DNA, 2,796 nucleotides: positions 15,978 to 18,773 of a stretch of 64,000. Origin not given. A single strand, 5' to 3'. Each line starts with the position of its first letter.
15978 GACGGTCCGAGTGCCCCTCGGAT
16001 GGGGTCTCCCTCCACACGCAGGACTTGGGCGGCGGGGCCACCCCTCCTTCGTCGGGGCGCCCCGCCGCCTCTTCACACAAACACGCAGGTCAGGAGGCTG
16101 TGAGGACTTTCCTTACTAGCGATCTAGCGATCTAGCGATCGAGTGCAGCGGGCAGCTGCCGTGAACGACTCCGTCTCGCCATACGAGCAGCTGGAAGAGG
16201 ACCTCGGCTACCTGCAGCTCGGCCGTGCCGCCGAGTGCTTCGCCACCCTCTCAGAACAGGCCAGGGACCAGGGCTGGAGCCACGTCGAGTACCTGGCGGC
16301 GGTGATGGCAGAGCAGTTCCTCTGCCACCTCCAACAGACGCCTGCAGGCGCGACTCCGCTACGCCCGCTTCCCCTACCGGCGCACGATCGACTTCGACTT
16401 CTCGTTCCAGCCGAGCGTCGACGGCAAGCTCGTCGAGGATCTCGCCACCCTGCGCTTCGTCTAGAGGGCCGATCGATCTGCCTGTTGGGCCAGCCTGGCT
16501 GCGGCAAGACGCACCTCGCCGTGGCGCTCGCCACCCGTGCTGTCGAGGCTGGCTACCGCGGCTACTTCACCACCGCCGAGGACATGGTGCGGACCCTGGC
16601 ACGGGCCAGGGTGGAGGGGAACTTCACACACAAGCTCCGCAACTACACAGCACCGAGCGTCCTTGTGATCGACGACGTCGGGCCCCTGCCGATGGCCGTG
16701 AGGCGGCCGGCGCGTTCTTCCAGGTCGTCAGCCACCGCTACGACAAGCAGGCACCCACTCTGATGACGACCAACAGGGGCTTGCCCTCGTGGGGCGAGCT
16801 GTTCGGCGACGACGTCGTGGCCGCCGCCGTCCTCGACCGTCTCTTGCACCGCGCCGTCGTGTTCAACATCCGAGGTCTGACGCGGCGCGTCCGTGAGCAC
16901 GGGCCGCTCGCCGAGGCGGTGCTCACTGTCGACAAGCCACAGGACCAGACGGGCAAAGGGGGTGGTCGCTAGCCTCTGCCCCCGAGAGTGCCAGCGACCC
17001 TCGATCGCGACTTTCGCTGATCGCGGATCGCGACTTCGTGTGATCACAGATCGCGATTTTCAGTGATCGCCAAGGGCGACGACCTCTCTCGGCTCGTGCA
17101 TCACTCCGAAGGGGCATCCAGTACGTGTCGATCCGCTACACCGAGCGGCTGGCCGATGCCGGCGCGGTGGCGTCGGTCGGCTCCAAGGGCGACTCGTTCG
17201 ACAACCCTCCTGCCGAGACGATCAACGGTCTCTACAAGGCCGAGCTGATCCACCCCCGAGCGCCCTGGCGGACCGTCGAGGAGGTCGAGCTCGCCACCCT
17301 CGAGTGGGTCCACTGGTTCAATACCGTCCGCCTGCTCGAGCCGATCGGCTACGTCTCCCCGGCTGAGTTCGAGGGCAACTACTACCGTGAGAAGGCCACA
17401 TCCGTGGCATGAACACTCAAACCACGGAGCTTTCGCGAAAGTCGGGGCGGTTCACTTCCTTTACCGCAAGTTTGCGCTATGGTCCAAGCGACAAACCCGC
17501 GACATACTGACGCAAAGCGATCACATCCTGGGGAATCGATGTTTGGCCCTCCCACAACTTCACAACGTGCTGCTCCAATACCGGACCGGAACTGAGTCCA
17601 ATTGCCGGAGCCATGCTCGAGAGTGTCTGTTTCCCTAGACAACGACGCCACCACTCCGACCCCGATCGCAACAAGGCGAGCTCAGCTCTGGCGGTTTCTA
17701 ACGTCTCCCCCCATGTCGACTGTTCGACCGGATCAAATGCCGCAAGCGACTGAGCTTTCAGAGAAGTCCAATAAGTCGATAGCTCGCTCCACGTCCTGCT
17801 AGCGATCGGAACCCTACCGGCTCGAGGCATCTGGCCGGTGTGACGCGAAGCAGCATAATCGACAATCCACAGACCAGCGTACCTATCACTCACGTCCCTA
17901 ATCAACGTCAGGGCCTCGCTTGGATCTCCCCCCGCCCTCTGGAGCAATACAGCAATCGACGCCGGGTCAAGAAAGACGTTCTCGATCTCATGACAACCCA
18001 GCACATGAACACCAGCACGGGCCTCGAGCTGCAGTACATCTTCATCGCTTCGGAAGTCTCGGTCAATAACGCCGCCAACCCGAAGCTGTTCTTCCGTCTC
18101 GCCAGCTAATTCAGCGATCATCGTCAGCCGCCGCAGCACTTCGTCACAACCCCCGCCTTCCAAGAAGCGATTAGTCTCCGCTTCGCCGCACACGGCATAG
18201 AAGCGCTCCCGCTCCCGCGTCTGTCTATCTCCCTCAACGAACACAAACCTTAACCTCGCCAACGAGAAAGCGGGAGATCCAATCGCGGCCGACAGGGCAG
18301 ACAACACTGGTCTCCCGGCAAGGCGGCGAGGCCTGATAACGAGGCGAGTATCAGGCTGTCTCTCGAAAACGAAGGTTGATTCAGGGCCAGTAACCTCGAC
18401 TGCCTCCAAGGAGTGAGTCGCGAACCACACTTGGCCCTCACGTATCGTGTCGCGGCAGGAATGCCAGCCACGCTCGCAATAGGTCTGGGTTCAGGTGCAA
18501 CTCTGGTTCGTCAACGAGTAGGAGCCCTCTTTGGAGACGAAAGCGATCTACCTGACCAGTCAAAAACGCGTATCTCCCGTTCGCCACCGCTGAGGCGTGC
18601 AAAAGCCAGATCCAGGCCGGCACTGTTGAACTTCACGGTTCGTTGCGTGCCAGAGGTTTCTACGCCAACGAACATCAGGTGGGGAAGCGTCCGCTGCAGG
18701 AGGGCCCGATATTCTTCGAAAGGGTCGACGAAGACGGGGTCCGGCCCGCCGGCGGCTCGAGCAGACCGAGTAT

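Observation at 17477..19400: Single-polypeptide ABC-ATPase + DUF4435/Toprim-like gene (fused PARIS/OLD-like defence candidate), flanked by IS elements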

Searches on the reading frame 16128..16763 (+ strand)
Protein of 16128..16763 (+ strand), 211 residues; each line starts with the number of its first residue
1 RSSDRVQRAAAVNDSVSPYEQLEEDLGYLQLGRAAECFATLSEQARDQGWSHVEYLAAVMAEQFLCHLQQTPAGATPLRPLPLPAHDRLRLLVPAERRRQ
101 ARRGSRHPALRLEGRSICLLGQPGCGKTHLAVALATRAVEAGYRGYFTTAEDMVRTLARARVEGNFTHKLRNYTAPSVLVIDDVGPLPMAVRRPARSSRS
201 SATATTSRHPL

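Call 22: search_protein_families(library=pfam, proteins=[window:16128-16763:+], max_evalue=0.001)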
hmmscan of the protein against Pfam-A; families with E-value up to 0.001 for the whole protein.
window:16128-16763:+ (211 aa): 8 families
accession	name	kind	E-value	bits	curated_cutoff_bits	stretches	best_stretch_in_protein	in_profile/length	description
PF01695.23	IstB_IS21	-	7.9e-26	91.5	24.1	1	26-189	3-167/238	IstB-like ATP binding protein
PF00004.35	AAA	-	6.3e-06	27.1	21.2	1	117-186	1-68/131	ATPase family associated with various cellular activities (AAA)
PF06745.19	ATPase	-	5.7e-05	23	26.6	1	113-182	18-86/231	KaiC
PF13191.12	AAA_16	-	0.00031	21.7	32.6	0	113-149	23-57/167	AAA ATPase domain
PF00308.24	Bac_DnaA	-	0.00037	21.2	23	1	118-185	38-107/162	Bacterial DnaA ATPAse domain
PF20720.3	nSTAND3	-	0.00053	20.2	27.2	1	115-146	18-49/155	Novel STAND NTPase 3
PF07728.20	AAA_5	-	0.00073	20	22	0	117-184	2-75/139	AAA domain (dynein-related subfamily)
PF13401.12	AAA_22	-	0.00089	20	27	0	114-144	5-35/130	AAA domain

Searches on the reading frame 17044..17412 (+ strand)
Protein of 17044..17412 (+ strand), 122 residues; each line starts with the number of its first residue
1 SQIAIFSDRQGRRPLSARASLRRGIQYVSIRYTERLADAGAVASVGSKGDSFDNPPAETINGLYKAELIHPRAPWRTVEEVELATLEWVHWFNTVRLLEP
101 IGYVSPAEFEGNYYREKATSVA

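Call 22: search_protein_families(library=pfam, proteins=[window:17044-17412:+], max_evalue=0.001)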
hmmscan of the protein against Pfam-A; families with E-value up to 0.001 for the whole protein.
window:17044-17412:+ (122 aa): 2 families
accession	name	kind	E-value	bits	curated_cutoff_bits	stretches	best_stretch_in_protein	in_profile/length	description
PF13333.12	rve_2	-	7e-08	32.9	22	1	59-110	2-52/56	Integrase core domain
PF13683.12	rve_3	-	2.7e-07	30.7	26.5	1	45-106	7-67/67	Integrase core domain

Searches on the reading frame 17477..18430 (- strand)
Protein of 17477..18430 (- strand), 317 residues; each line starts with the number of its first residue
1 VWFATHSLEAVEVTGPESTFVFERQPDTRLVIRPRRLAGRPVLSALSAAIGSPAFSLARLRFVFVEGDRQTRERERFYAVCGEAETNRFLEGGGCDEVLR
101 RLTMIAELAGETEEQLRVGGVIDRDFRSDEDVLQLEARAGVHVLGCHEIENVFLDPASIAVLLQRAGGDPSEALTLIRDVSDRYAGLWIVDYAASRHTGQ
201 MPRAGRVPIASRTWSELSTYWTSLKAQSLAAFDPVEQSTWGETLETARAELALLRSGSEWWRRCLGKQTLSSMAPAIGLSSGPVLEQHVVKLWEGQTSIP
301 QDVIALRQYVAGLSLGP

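Call 4: search_protein_families(library=pfam, proteins=[window:17477-18430:-], max_evalue=1)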
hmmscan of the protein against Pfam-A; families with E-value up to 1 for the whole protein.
window:17477-18430:- (317 aa): 1 family
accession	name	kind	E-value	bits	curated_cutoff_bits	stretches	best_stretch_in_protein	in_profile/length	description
PF14491.11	DUF4435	-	2e-08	34.7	27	1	62-179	4-117/238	Protein of unknown function (DUF4435)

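Call 48: predict_structure(alignment_id=A4)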
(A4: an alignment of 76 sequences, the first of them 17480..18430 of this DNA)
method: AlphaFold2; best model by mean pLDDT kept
length: 317 residues; sequences in the alignment: 76
mean_pLDDT: 91.1   pTM: 0.87
mean pLDDT of the five models: 91.1, 89.8, 89.6, 89.6, 88.8
residues with pLDDT >= 90: 237; 70-90: 58; 50-70: 17; < 50: 5
segments of 3 or more residues with pLDDT < 50: 1-5
pLDDT, mean of each block of 10 residues (from residue 1): 47 73 76 79 74 72 90 93 92 95 91 89 98 97 98 99 98 98 99 96 97 98 98 97 98 98 98 98 98 97 98 83
secondary structure, 60 per line:
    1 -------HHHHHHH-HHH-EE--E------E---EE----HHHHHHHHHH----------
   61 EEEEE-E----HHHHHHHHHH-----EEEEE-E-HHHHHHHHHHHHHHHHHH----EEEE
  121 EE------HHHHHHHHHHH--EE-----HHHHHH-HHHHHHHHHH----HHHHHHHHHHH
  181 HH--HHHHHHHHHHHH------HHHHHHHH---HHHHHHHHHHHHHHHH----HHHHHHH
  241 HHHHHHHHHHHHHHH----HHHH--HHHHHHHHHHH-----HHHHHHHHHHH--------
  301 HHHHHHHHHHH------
elements in order: H8-14 H41-50 E61-65 H72-81 E87-91 H95-112 E117-122 H129-139 H149-154 H156-165 H170-182 H185-196 H203-210 H214-229 H234-255 H260-263 H266-276 H282-292 H301-311

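Call 50: fold_search(model_id=the predicted structure, library=pdb)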
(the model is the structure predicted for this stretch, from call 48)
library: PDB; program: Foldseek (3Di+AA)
matches with E <= 10: 881; with E <= 0.001: 0
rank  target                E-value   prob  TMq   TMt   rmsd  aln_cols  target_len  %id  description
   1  6vg7_MODEL_1_A        5.8e-02  0.96  0.19  0.45   4.8        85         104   14  De novo designed Rossmann fold protein ROS2_49223 (released 2020-08-19)
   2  6ytn_BBB              7.2e-02  0.16  0.15  0.05  18.8       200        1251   12  Magnesium chelatase H subunit (ChlH) E660W variant from Synechocystis sp.PCC6803 (released 2020-12-09)
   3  5im4_W                8.0e-02  0.89  0.19  0.38   5.0       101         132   14  Crystal structure of designed two-component self-assembling icosahedral cage I52-32 (released 2016-07-27)
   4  5im4_N                8.0e-02  0.89  0.19  0.38   5.1       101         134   14  Crystal structure of designed two-component self-assembling icosahedral cage I52-32 (released 2016-07-27)
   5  5im4_i                9.9e-02  0.85  0.19  0.37   5.1       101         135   14  Crystal structure of designed two-component self-assembling icosahedral cage I52-32 (released 2016-07-27)
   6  7w8a_C                1.0e-01  0.18  0.19  0.20  15.2       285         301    9  Babesia orientalis lactate dehydrogenase, BoLDH apo (released 2021-12-22)
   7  8txr_A                1.5e-01  0.13  0.19  0.15  52.6       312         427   15  E. coli ExoVII(H238A) (released 2024-01-31)
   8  3lfh_D                1.6e-01  0.54  0.18  0.33   5.8        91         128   14  Crystal structure of manxA from Thermoanaerobacter tengcongensis (released 2010-12-08)
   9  8txr_B                1.7e-01  0.23  0.17  0.18  19.2       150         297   13  E. coli ExoVII(H238A) (released 2024-01-31)
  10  1ujn_A                1.8e-01  0.10  0.18  0.18  22.8       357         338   11  Crystal structure of dehydroquinate synthase from Thermus thermophilus HB8 (released 2003-09-02)
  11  3lwb_A                2.0e-01  0.25  0.16  0.16   9.8       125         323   18  Crystal Structure of apo D-alanine:D-alanine Ligase (Ddl) from Mycobacterium tuberculosis (released 2010-03-09)
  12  5im4_F                2.4e-01  0.47  0.17  0.32   5.7        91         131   15  Crystal structure of designed two-component self-assembling icosahedral cage I52-32 (released 2016-07-27)
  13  7w8a_H                2.4e-01  0.12  0.18  0.18  15.4       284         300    8  Babesia orientalis lactate dehydrogenase, BoLDH apo (released 2021-12-22)
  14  3c5c_A                2.5e-01  0.66  0.19  0.33   6.5       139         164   11  Crystal structure of human Ras-like, family 12 protein in complex with GDP (released 2008-02-12)
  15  2fw7_B                2.5e-01  0.25  0.19  0.31  18.4       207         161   14  Structure of PurE (N5-carboxyaminoimidazole ribonucleotide mutase) H59N from the acidophilic bacterium Acetobacter ace (released 2006-06-13)
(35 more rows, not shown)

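Call 54: search_protein_families(library=padloc, proteins=[window:17480-18310:-], max_evalue=0.01)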
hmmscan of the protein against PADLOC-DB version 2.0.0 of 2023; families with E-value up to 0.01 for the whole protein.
window:17480-18310:- (277 aa): 2 families
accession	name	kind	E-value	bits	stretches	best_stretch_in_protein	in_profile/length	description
PDLC02983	AriB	-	4.9e-08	31.4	1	21-139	3-116/236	-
PDLC02982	AriAB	-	2.4e-06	24.5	1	53-129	356-429/570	-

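Call 62: fold_search(model_id=the predicted structure, library=viral)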
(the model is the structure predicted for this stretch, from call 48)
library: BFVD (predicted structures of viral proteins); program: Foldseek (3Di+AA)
matches with E <= 10: 422; with E <= 0.001: 0
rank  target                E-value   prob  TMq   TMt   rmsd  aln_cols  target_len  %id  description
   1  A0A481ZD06            1.4e-02  0.15  0.11  0.11  18.8       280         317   10  Flap endonuclease (Fragment) [Pithovirus LCPAC406]
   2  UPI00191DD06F         3.5e-02  0.72  0.17  0.30  14.0       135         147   11  (no name look-up for this kind of identifier)
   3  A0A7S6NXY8            4.5e-02  0.23  0.22  0.20  20.9       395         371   11  6-phosphogluconate dehydrogenase NADP-binding domain-containing protein [Bathycoccus sp. RCC716 virus 1]
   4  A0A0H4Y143            1.2e-01  0.13  0.15  0.15  16.7       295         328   12  Uncharacterized protein [Salmon gill poxvirus]
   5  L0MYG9                1.6e-01  0.21  0.14  0.11  14.8       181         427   19  Putative tail-fiber/lysozyme protein [Edwardsiella phage MSW-3]
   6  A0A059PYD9            1.9e-01  0.51  0.18  0.09   5.4        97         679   12  DNA primase/helicase [Anabaena phage A-4L]
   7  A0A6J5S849            2.1e-01  0.12  0.17  0.15  18.7       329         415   16  DNA topoisomerase [uncultured Caudovirales phage]
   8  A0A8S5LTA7            2.3e-01  0.33  0.24  0.33  14.2       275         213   10  RloB-like protein [Myoviridae sp. ct25F5]
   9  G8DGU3                2.3e-01  0.28  0.15  0.16   6.7        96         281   17  (no name in the UniProt tables at hand)
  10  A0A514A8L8            2.5e-01  0.47  0.19  0.40   7.7       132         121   14  Uncharacterized protein [Pantoea phage Kyle]
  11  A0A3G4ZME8            2.6e-01  0.21  0.17  0.07  14.2       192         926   10  DNA topoisomerase [Terrestrivirus sp.]
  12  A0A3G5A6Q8            2.6e-01  0.09  0.14  0.14  26.2       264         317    9  Uncharacterized protein [Hyperionvirus sp.]
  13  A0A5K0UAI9            3.2e-01  0.08  0.16  0.14  19.0       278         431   11  Uncharacterized protein [Yasminevirus sp. GU-2018]
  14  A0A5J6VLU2            3.8e-01  0.08  0.16  0.18  16.6       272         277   11  Alpha/beta hydrolase family protein [Megaviridae environmental sample]
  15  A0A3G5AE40            4.0e-01  0.35  0.20  0.11  10.0       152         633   10  Uncharacterized protein [Hyperionvirus sp.]
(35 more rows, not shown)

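Call 63: search_solved_structures(query=window:17480-18310:-, max_evalue=10, show_alignments=3)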
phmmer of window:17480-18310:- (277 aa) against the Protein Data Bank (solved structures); distinct sequences matched with E-value up to 10: 4.
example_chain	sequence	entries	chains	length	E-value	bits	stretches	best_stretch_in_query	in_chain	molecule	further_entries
4rmf_A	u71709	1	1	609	0.66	12.6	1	142-194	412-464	Aspartate--tRNA(Asp/Asn) ligase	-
4o2d_A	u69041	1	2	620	0.67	12.6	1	142-194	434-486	Aspartate--tRNA ligase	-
2fws_A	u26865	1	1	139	1.5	11.4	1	55-147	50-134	Sodium/calcium exchanger 1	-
2dpk_A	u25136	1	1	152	1.9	11.1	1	56-147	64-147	Sodium/calcium exchanger 1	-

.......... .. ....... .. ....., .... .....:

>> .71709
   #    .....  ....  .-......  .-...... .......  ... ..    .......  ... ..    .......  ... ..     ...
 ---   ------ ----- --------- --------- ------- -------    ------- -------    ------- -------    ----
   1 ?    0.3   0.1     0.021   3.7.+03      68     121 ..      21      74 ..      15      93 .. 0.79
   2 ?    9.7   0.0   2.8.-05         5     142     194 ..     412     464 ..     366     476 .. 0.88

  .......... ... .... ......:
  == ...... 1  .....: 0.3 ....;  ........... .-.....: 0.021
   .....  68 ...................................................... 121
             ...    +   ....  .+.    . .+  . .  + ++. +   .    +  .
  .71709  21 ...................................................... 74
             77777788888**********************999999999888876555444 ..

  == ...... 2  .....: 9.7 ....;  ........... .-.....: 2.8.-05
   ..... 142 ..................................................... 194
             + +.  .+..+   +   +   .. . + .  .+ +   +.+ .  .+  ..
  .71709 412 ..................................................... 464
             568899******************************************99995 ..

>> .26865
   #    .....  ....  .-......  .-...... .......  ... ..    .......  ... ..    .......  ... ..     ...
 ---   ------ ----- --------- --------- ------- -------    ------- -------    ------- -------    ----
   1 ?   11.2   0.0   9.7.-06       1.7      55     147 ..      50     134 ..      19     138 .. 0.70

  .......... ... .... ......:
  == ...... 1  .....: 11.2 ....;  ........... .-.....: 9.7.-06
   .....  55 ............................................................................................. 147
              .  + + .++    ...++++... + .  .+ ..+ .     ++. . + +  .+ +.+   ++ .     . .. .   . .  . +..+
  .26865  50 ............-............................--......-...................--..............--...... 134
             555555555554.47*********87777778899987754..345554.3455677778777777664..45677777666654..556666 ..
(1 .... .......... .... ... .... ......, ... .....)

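Call 66: find_encoding_contigs(protein=window:17477-18430:-, flank=10000, max_places=3)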
Protein window:17477-18430:- (317 aa): no gene with exactly this product is on record in the collection.

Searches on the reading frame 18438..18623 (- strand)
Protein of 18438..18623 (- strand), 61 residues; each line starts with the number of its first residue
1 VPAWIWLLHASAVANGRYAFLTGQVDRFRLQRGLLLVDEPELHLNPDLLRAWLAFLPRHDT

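Call 4: search_protein_families(library=pfam, proteins=[window:18438-18623:-], max_evalue=1)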
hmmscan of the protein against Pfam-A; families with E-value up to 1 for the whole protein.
window:18438-18623:- (61 aa): 2 families
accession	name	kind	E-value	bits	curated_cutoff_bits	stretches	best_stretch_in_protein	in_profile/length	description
PF13304.12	AAA_21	-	0.00047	20.8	27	1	27-50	259-277/304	AAA domain, putative AbiEii toxin, Type IV TA system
PF24426.1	HTH_NDX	-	0.17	12.3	27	1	36-56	13-33/65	NDX Homeobox-like domain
